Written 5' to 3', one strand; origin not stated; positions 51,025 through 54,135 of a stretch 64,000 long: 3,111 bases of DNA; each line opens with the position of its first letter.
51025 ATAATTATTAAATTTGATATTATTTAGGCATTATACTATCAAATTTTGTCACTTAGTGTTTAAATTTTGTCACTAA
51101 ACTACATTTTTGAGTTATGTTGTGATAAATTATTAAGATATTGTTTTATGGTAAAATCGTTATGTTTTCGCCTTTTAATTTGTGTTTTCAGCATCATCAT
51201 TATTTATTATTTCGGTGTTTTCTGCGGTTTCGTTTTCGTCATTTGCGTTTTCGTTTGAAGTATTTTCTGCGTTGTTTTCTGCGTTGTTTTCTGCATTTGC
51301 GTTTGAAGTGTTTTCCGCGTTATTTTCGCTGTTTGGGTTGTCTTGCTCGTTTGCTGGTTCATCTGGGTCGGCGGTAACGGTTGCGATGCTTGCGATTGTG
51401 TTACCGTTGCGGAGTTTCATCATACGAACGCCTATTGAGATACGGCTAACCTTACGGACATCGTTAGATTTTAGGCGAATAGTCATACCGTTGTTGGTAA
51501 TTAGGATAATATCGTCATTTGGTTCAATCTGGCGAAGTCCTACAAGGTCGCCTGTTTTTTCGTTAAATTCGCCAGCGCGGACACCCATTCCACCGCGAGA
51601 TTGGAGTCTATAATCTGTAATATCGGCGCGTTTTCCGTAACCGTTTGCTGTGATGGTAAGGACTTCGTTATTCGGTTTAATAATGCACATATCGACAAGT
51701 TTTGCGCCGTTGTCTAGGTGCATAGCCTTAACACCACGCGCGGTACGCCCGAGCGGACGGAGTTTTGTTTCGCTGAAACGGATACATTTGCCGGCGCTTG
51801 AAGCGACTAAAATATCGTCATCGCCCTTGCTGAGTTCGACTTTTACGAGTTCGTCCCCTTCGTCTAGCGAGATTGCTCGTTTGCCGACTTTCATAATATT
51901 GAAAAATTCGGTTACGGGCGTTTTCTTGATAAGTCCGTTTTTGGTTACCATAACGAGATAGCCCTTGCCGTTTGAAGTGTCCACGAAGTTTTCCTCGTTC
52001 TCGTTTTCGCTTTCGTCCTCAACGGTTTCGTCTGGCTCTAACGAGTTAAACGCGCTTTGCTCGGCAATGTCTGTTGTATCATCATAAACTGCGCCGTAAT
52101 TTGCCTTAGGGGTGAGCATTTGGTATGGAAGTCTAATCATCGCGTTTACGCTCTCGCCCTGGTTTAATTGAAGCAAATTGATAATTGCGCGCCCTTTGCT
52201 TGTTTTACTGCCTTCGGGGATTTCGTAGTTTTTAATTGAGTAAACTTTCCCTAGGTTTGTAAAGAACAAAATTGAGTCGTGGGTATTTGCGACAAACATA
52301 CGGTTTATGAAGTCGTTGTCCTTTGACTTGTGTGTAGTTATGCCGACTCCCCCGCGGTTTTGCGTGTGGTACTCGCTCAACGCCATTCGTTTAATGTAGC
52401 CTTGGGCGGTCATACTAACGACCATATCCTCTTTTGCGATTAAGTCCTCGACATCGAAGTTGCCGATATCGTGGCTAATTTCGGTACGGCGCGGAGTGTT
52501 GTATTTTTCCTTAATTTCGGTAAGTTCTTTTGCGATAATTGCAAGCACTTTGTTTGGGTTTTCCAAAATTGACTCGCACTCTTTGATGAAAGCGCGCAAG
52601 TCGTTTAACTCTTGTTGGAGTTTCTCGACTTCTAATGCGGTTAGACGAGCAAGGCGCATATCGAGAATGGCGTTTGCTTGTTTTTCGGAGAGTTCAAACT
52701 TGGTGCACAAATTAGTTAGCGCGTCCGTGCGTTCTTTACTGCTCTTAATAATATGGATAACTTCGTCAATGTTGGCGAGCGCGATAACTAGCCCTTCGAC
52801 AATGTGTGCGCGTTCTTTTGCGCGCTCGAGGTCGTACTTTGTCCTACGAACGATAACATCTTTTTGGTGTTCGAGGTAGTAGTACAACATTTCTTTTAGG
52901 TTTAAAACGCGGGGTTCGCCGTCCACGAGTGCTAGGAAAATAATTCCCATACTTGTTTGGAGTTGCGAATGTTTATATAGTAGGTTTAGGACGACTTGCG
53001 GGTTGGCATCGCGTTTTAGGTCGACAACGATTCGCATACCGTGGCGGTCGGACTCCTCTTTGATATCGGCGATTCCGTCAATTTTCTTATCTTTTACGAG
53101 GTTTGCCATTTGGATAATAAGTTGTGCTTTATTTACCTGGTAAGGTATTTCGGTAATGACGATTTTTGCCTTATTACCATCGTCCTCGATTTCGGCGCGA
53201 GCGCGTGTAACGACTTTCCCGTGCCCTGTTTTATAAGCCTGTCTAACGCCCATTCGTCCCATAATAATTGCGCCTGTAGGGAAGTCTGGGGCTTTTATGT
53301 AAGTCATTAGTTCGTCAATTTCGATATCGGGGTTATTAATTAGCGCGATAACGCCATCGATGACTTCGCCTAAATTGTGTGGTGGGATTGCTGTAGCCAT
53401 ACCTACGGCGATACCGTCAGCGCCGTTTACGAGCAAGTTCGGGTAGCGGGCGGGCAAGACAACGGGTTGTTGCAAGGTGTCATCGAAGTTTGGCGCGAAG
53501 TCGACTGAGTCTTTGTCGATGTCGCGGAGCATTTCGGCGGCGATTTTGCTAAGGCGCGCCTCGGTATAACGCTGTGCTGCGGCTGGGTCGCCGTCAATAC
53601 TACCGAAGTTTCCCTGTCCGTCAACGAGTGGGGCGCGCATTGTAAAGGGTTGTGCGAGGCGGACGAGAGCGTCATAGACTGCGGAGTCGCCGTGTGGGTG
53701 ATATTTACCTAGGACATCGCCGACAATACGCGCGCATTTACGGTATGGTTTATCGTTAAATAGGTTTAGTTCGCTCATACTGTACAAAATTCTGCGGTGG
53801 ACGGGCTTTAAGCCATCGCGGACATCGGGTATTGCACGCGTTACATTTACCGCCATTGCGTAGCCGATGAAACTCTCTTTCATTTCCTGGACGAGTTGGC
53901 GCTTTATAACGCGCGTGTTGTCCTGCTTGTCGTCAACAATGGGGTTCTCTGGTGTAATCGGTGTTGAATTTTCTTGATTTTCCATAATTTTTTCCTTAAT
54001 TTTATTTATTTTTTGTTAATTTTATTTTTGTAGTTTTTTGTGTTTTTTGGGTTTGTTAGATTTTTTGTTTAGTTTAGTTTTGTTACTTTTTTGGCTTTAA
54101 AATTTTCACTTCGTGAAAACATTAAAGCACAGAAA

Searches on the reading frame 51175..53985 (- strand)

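Call 6: search_protein_families(library=pfam, proteins=[window:51175-53985:-])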
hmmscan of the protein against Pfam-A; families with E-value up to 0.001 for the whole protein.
window:51175-53985:- (936 aa): 2 families
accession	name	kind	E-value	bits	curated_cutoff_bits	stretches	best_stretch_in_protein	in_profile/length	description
PF00521.26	DNA_topoisoIV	-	2e-169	564.5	31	1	50-488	1-431/432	DNA gyrase/topoisomerase IV, subunit A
PF03989.18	DNA_gyraseA_C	-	3.3e-62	206.1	27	6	723-766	1-44/48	DNA gyrase C-terminal domain, beta-propeller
